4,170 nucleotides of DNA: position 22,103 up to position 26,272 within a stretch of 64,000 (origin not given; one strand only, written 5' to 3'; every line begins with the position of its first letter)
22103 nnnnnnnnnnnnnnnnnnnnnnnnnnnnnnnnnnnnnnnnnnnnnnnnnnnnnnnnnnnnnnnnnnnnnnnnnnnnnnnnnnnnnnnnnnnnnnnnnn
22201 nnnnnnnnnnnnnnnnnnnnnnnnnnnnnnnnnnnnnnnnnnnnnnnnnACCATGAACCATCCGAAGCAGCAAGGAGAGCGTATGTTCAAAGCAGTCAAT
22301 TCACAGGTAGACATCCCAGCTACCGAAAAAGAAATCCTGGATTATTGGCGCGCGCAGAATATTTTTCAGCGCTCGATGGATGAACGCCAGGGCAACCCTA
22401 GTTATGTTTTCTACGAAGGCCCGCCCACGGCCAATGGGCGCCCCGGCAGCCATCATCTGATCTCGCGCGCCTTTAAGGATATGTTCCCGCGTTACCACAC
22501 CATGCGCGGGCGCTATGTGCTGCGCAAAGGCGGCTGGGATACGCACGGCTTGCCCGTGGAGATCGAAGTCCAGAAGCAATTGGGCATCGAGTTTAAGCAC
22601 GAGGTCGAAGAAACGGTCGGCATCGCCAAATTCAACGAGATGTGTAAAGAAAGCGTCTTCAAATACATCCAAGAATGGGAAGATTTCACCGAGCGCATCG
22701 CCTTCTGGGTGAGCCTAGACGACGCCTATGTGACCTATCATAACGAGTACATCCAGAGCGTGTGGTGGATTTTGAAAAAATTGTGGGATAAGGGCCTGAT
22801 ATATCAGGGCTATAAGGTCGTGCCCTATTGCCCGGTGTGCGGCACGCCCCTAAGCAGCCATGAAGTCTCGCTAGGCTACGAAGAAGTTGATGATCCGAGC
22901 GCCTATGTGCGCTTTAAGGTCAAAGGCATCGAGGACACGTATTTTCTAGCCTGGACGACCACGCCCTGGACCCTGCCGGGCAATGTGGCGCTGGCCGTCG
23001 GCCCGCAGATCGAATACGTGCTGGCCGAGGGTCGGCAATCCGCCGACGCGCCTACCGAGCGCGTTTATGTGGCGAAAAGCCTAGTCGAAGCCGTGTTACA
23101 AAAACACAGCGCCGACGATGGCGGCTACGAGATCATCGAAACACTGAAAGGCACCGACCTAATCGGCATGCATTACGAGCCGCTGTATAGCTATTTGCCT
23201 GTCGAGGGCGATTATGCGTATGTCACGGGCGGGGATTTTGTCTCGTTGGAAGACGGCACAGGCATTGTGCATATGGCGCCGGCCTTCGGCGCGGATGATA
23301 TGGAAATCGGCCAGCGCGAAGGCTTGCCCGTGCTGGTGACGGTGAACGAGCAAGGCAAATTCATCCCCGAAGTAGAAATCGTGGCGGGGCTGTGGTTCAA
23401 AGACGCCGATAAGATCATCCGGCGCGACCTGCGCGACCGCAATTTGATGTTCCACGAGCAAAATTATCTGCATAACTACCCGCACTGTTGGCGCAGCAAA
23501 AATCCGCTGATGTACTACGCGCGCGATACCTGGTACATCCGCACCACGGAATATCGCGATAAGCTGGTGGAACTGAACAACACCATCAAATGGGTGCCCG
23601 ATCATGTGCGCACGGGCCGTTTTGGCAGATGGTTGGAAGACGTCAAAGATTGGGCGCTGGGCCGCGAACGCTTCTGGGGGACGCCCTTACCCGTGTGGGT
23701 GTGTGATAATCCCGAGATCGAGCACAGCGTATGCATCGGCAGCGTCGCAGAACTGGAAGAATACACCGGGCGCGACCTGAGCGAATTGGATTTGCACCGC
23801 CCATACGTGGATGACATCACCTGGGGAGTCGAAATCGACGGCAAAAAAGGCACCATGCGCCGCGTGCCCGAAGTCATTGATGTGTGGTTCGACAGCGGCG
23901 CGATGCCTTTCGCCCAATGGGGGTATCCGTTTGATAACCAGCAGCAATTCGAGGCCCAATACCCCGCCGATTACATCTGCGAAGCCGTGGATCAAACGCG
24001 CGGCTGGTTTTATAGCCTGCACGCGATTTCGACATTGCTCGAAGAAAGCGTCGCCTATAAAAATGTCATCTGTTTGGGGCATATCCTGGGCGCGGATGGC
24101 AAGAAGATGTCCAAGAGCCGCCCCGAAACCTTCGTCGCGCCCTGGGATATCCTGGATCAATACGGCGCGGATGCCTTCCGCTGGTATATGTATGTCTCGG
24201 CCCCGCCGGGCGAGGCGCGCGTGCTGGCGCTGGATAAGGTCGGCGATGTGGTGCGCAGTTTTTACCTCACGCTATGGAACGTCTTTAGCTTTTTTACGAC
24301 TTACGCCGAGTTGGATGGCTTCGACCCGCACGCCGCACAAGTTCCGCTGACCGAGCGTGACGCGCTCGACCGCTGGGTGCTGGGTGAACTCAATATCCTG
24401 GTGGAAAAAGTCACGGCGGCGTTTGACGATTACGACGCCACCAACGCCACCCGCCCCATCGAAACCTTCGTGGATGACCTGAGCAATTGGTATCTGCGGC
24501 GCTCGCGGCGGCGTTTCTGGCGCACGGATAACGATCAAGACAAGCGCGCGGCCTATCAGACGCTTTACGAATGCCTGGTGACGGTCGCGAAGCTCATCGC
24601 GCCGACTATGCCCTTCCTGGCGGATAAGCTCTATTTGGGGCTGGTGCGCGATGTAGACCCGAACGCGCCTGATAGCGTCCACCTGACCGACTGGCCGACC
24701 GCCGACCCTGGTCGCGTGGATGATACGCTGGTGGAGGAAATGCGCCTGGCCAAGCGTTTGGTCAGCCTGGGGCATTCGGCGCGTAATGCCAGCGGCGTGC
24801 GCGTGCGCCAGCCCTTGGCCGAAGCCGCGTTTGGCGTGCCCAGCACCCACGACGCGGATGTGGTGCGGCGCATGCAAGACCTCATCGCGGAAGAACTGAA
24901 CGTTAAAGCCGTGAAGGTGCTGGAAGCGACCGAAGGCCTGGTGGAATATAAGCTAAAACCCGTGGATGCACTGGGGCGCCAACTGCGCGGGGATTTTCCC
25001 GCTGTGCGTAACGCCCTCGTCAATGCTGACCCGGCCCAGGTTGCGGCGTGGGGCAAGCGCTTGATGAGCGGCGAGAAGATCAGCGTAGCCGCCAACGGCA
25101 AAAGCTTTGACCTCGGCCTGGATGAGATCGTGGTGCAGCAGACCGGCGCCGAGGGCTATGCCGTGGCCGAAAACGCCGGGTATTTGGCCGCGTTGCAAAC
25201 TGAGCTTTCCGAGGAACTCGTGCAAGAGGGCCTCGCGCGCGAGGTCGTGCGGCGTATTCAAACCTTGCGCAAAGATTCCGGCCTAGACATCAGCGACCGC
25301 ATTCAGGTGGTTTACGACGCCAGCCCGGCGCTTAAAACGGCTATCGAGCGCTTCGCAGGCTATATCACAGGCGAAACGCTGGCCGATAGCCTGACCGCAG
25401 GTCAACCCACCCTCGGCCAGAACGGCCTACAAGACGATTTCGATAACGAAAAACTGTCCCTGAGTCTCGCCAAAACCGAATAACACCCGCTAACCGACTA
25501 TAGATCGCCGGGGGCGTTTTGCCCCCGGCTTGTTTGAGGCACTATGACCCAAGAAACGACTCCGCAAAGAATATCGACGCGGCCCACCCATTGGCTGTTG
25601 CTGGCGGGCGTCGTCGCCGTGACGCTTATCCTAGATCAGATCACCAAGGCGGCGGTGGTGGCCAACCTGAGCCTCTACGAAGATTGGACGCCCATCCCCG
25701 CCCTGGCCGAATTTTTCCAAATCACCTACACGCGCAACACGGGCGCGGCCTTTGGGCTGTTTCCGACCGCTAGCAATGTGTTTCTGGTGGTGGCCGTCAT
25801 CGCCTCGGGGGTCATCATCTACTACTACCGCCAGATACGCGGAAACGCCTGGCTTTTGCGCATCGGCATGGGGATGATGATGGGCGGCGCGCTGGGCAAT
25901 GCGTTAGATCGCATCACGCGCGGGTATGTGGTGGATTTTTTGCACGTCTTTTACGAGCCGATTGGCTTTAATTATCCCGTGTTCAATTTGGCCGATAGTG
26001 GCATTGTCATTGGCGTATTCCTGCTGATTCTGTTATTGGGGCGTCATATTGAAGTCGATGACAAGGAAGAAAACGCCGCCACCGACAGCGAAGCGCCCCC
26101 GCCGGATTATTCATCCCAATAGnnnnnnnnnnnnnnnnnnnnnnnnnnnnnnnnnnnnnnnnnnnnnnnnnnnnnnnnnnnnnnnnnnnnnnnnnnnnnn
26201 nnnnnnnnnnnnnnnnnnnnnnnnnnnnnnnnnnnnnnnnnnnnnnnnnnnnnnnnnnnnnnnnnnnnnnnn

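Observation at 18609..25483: Canonical Ile T-box leader 3.3 kb upstream of ileS, ahead of five uncharacterised genes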

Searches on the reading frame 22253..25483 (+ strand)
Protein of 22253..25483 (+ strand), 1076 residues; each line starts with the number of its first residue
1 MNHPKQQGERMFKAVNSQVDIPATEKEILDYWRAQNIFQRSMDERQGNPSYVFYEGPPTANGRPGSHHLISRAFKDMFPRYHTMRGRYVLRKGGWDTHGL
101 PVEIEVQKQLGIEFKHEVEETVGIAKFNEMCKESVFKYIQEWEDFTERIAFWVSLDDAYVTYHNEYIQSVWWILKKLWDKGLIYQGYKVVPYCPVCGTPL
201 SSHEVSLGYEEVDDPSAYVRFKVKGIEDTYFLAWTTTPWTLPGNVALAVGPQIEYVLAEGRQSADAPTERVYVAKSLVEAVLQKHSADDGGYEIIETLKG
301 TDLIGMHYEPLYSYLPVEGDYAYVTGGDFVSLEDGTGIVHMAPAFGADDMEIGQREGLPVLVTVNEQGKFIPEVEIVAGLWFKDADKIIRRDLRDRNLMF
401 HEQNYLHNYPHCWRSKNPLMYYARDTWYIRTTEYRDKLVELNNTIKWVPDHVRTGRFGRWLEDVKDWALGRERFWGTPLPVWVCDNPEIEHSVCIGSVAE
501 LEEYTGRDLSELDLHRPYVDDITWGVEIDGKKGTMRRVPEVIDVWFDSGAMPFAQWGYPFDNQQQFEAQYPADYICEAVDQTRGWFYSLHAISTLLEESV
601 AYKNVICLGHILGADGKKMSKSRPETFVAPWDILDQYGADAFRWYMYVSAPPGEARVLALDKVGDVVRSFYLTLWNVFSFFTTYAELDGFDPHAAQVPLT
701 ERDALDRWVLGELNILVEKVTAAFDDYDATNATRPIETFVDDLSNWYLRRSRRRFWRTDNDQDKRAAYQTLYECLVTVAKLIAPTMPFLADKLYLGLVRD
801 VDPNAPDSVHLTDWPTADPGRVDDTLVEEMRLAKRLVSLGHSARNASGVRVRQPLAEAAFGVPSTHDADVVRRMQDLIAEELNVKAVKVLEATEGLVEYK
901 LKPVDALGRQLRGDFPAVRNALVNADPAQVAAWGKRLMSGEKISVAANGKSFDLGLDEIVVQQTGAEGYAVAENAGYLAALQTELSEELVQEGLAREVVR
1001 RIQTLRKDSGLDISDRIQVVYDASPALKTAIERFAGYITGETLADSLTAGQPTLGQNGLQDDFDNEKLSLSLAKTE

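Call 10: search_protein_families(library=pfam, proteins=[window:22253-25483:+], max_evalue=0.01)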
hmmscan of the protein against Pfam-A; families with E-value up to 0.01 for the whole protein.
window:22253-25483:+ (1076 aa): 4 families
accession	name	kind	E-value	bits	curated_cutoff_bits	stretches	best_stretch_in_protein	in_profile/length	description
PF00133.28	tRNA-synt_1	-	5e-112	375.1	22.7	1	28-650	2-406/414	tRNA synthetases class I (I, L, M and V)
PF19302.4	DUF5915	-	6.9e-44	150.2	27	1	875-1074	1-194/195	Domain of unknown function (DUF5915)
PF08264.19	Anticodon_1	-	5.4e-31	107.9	25.1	1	706-855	1-144/148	Anticodon-binding domain of tRNA ligase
PF09334.17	tRNA-synt_1g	-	2.4e-17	63.2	20.1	2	520-653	229-361/391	tRNA synthetases class I (M)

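Call 11: find_related_loci(query=window:22253-25483:+, collection=genome_contigs, flank=10000)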
Query window:22253-25483:+ (1076 aa) in genome_contigs; peptide patterns used: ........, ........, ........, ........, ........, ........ (x = any residue, [..] = any of these).
94 stretches matched a pattern; 54 encode a relative of the query (tblastn E <= 1e-3); 54 distinct loci.
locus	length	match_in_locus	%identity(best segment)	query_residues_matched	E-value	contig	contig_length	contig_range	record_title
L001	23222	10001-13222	62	10-1074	0e+0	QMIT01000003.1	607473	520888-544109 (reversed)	MAG: Chloroflexota bacterium isolate CFX5 B_scaffold_3, whole genome shotgun sequence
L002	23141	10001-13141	53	12-1075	0e+0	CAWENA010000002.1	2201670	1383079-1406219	MAG: uncultured Chloroflexia bacterium isolate MFD04716.bin.1.45 genome assembly, contig: contig_1826, whole genome shot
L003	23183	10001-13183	52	8-1075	0e+0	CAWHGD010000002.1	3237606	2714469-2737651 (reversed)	MAG: uncultured Chloroflexia bacterium isolate MFD00709.bin.2.28 genome assembly, contig: contig_6930, whole genome shot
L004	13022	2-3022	54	47-1074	0e+0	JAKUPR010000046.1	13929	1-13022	MAG: Anaerolineales bacterium isolate ALOHA_A2.5_8 A2.5-Anaerolineales-1_46, whole genome shotgun sequence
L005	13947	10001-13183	52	6-1074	0e+0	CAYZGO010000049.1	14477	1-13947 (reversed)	MAG TPA_asm: uncultured Anaerolineales bacterium isolate binchicken_co100_350 genome assembly, contig: NODE_6619_length_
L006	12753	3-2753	59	168-1074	0e+0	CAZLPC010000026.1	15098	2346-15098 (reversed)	MAG TPA_asm: uncultured Anaerolineae bacterium isolate SRP072547_co1_26 genome assembly, contig: NODE_6767_length_15098_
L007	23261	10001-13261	51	12-1064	0e+0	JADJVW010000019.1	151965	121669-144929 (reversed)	MAG: Candidatus Caldilinea saccharophila isolate Hjor_MAXAC.079_sub tig00006991-10-1508950, whole genome shotgun sequenc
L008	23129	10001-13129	46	8-1073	0e+0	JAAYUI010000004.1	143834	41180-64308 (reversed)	MAG: Caldisericales bacterium isolate AS27yjCOA_144 17673_AS27, whole genome shotgun sequence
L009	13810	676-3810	46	18-1074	0e+0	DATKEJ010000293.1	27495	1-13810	MAG TPA_asm: Rhodothermales bacterium isolate SMAG_U14496 k141_1976045, whole genome shotgun sequence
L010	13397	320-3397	45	19-1050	0e+0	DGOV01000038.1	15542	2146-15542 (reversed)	MAG TPA_asm: Proteobacteria bacterium UBA4457 UBA4457_contig_105, whole genome shotgun sequence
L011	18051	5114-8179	47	10-1047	0e+0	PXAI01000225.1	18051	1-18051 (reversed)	MAG: Balneolia bacterium isolate T3Sed10_203R1 T3-Sed10-C5838, whole genome shotgun sequence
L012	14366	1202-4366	44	3-1074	0e+0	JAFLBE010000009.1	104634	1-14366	MAG: Bacteroidetes bacterium isolate UWPOB_BACT1 gnl_X_EHAFFJKP_9, whole genome shotgun sequence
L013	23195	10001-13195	46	18-1076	0e+0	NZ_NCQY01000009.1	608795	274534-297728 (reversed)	Salinibacter altiplanensis strain AN15 NODE_12_length_608745_cov_93.541779, whole genome shotgun sequence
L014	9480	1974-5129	45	18-1074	0e+0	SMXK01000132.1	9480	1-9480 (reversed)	MAG: Bacteroidetes bacterium isolate N075bin62 k141_1371954, whole genome shotgun sequence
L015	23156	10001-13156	47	16-1076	0e+0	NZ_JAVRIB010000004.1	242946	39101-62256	Spectribacter hydrogenoxidans strain W335 4, whole genome shotgun sequence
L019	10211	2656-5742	44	18-1066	0e+0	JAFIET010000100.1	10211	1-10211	MAG: Balneolales bacterium isolate Super_Day4_Bin.10 NODE_2108_length_10211_cov_12.658232, whole genome shotgun sequence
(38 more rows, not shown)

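Call 43: search_protein_families(library=ncbifam, proteins=[window:22283-25483:+], max_evalue=0.01)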
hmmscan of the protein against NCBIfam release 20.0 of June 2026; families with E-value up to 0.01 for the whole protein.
window:22283-25483:+ (1066 aa): 16 families
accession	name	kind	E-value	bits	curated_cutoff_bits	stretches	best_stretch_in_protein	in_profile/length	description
TIGR00392.1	ileS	equivalog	8.4e-276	917.5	621.4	1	5-849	2-848/861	isoleucine--tRNA ligase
NF000257.1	MupA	exception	7.3e-254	845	1900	1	14-1017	8-979/1024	mupirocin-resistant isoleucine--tRNA ligase MupA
NF000258.1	MupB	exception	1.6e-244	814.2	1900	1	14-1013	8-981/1033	mupirocin-resistant isoleucine--tRNA ligase MupB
NF009687.0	PRK13208.1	equivalog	8.4e-120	401.3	738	2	306-885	247-794/801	valine--tRNA ligase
TIGR00422.1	valS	equivalog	1e-118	397.6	612.1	2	317-885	259-792/863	valine--tRNA ligase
NF004349.1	PRK05729.1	equivalog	2.2e-100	337.2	704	2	305-883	241-773/860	valine--tRNA ligase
NF040702.1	ileS_w_GNAT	exception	7.7e-96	321.8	1999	2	258-783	445-952/1100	isoleucine--tRNA ligase, N-acetyltransferase domain-containing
NF011492.0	PRK14900.1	equivalog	1.4e-66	225.1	1783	2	315-883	267-802/1044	valine--tRNA ligase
NF000540.1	alt_ValS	exception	3e-60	204.1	900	2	366-869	336-819/827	valine--tRNA ligase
NF008957.0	PRK12300.1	subfamily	6.3e-45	153.5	677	3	11-335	6-317/946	leucine--tRNA ligase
TIGR00395.1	leuS_arch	equivalog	2.1e-43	148.5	648.5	2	15-340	4-316/938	leucine--tRNA ligase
TIGR00398.1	metG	equivalog_domain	2.8e-25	89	336.35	2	491-784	216-498/530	methionine--tRNA ligase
TIGR00396.1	leuS_bact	equivalog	7e-25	87.3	548.4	3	14-195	6-167/843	leucine--tRNA ligase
NF001100.0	PRK00133.1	equivalog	2.9e-17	62.5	587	2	490-784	218-499/676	methionine--tRNA ligase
NF008900.0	PRK12267.1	equivalog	2e-15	56.3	598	1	497-787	199-476/648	methionine--tRNA ligase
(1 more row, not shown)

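Call 72: search_protein_families(library=pfam, proteins=[L007:8434-9237:+, L007:9251-9601:-, L007:9667-9918:-, L005:9525-9923:+, L005:8968-9441:+], max_evalue=0.001)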
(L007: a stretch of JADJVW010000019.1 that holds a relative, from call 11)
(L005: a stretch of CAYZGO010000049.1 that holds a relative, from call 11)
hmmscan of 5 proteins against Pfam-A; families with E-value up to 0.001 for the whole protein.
L007:8434-9237:+ (267 aa): 2 families
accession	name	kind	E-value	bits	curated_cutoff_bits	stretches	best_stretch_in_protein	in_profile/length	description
PF01411.24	tRNA-synt_2c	-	2.7e-13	49.8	30.3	1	39-122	471-552/552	tRNA synthetases class II (A)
PF07973.19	tRNA_SAD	-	6.1e-11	42.6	24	1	220-263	1-44/44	Threonyl and Alanyl tRNA synthetase second additional domain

L007:9251-9601:- (116 aa): 1 family
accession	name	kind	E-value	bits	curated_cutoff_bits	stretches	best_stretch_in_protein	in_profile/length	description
PF20126.4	TumE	-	1.9e-13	50.6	23.4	1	43-111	3-75/81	Toxin TumE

L007:9667-9918:- (83 aa): 0 families

L005:9525-9923:+ (132 aa): 1 family
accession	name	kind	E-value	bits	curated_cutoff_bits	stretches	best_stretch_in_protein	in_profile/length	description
PF13366.12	PDDEXK_3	-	1.4e-37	129.1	22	1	17-124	2-111/117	PD-(D/E)XK nuclease superfamily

L005:8968-9441:+ (157 aa): 7 families
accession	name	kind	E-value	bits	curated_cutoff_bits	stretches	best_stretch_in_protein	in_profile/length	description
PF00583.31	Acetyltransf_1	-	1.5e-15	57.9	20.7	1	33-146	9-116/116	Acetyltransferase (GNAT) family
PF13508.13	Acetyltransf_7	-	8.7e-10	39.3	27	1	59-147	4-83/84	Acetyltransferase (GNAT) domain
PF13673.13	Acetyltransf_10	-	9.4e-09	35.8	23.6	1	46-148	14-109/128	Acetyltransferase (GNAT) domain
PF13302.13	Acetyltransf_3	-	8.3e-07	30.2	25.4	1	4-147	2-138/138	Acetyltransferase (GNAT) domain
PF13480.13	Acetyltransf_6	-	1.8e-06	28.6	22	1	3-128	19-134/143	Acetyltransferase (GNAT) domain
PF08445.16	FR47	-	6.4e-05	23.3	22.1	1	87-155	19-86/86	FR47-like protein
PF13420.13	Acetyltransf_4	-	0.00092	19.7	24.3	0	7-147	2-135/155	Acetyltransferase (GNAT) domain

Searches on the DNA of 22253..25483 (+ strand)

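Call 13: search_rna_families(sources=[L001, L002, L003, L005, L007, L004], threshold=gathering)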
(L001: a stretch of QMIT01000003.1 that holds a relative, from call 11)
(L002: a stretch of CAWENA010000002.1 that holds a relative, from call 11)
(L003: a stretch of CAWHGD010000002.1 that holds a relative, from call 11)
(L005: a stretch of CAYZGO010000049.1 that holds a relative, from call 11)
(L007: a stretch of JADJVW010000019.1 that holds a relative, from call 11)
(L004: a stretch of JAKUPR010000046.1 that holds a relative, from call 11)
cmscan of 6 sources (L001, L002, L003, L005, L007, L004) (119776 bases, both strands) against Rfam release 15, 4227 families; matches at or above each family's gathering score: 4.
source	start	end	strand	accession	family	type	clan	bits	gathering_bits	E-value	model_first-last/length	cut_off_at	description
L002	9710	9958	+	RF00230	T-box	Cis-reg; leader;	-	103.2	93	2.1e-21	1-219/219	no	T-box leader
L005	8486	8734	+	RF00230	T-box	Cis-reg; leader;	-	101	93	7.9e-21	1-219/219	no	T-box leader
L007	8116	8378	+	RF00230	T-box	Cis-reg; leader;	-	93.9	93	5.4e-19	1-219/219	no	T-box leader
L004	5793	5865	+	RF00005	tRNA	Gene; tRNA;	CL00001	70.2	29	5e-13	1-71/71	no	tRNA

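Call 15: search_rna_families(source=L001, start=4500, end=10200, threshold=evalue, max_evalue=1, show_alignments=1)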
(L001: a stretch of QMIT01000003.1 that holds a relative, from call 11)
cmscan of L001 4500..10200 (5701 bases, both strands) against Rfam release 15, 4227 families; matches with E-value up to 1: 2.
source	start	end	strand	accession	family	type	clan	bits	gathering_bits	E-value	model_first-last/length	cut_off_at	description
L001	5978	6242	+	RF00230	T-box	Cis-reg; leader;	-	82.4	93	2.4e-17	1-219/219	no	T-box leader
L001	8597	8729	+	RF02191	TCL6_1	Gene; lncRNA;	-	21.3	60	0.28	1-113/113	no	T-cell leukemia/lymphoma 6 conserved region 1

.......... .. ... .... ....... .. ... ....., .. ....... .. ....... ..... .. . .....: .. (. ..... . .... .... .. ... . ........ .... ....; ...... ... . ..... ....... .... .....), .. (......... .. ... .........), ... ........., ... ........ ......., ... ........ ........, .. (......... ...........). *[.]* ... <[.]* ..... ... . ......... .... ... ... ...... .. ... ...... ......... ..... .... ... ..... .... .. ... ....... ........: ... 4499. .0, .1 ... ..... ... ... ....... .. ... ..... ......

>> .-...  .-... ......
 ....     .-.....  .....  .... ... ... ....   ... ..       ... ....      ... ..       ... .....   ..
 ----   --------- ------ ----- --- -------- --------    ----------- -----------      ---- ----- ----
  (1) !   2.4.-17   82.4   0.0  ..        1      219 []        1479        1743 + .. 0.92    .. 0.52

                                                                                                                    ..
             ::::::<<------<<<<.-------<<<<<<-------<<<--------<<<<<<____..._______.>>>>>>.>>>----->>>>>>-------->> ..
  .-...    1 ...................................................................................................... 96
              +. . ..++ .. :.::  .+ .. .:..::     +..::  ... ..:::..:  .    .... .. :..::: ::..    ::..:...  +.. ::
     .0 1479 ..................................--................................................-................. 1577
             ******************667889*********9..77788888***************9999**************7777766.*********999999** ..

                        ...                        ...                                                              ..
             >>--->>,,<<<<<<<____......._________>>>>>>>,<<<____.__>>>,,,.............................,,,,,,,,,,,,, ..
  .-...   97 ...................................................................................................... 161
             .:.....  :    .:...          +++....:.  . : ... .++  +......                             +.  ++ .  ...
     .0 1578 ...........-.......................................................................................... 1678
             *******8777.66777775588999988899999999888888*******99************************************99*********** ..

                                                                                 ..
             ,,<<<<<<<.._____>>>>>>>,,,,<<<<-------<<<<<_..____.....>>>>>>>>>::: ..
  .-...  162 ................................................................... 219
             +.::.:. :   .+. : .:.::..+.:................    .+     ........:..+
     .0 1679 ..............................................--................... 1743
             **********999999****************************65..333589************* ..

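Call 16: search_rna_families(source=L003, start=4000, end=10200, threshold=evalue, max_evalue=1, show_alignments=1)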
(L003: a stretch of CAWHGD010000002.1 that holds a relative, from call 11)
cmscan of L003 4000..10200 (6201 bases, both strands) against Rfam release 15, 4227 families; matches with E-value up to 1: 1.
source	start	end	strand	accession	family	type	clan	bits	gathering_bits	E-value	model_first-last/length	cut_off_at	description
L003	9728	9973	+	RF00230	T-box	Cis-reg; leader;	-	84.5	93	7.1e-18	1-219/219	no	T-box leader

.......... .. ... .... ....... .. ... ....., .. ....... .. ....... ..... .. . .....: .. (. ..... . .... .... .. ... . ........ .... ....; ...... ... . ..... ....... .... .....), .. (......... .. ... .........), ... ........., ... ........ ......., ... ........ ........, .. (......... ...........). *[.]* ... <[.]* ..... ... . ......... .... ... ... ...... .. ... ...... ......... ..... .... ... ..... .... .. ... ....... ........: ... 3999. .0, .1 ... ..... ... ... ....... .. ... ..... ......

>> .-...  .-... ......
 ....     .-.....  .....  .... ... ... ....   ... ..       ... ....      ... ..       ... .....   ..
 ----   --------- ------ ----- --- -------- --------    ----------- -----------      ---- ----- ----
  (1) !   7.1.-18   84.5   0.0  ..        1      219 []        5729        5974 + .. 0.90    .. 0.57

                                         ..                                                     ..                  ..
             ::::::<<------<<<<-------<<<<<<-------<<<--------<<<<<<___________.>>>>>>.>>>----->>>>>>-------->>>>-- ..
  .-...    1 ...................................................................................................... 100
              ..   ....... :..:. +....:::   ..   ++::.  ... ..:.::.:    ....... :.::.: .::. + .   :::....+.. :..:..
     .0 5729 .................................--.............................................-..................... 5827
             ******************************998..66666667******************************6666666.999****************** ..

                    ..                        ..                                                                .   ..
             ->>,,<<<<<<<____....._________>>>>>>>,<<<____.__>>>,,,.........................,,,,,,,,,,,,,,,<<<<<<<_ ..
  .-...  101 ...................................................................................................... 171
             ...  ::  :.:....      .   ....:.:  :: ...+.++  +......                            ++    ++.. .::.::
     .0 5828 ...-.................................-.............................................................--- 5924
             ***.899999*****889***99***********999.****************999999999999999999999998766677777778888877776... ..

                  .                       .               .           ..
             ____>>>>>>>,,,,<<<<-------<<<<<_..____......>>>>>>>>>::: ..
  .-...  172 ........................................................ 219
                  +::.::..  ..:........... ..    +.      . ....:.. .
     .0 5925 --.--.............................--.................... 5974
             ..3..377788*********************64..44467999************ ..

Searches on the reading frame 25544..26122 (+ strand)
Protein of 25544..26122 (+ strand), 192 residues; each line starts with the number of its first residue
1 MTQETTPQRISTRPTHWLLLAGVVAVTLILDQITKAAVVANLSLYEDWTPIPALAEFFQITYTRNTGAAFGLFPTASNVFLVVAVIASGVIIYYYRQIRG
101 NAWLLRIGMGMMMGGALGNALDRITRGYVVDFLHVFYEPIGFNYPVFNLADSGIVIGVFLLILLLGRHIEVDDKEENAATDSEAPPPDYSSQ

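Call 10: search_protein_families(library=pfam, proteins=[window:25544-26122:+], max_evalue=0.01)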
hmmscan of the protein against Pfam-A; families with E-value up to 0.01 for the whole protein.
window:25544-26122:+ (192 aa): 1 family
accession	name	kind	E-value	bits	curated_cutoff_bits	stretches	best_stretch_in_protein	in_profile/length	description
PF01252.23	Peptidase_A8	-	1e-38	133.2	25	1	24-164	2-139/142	Signal peptidase (SPase) II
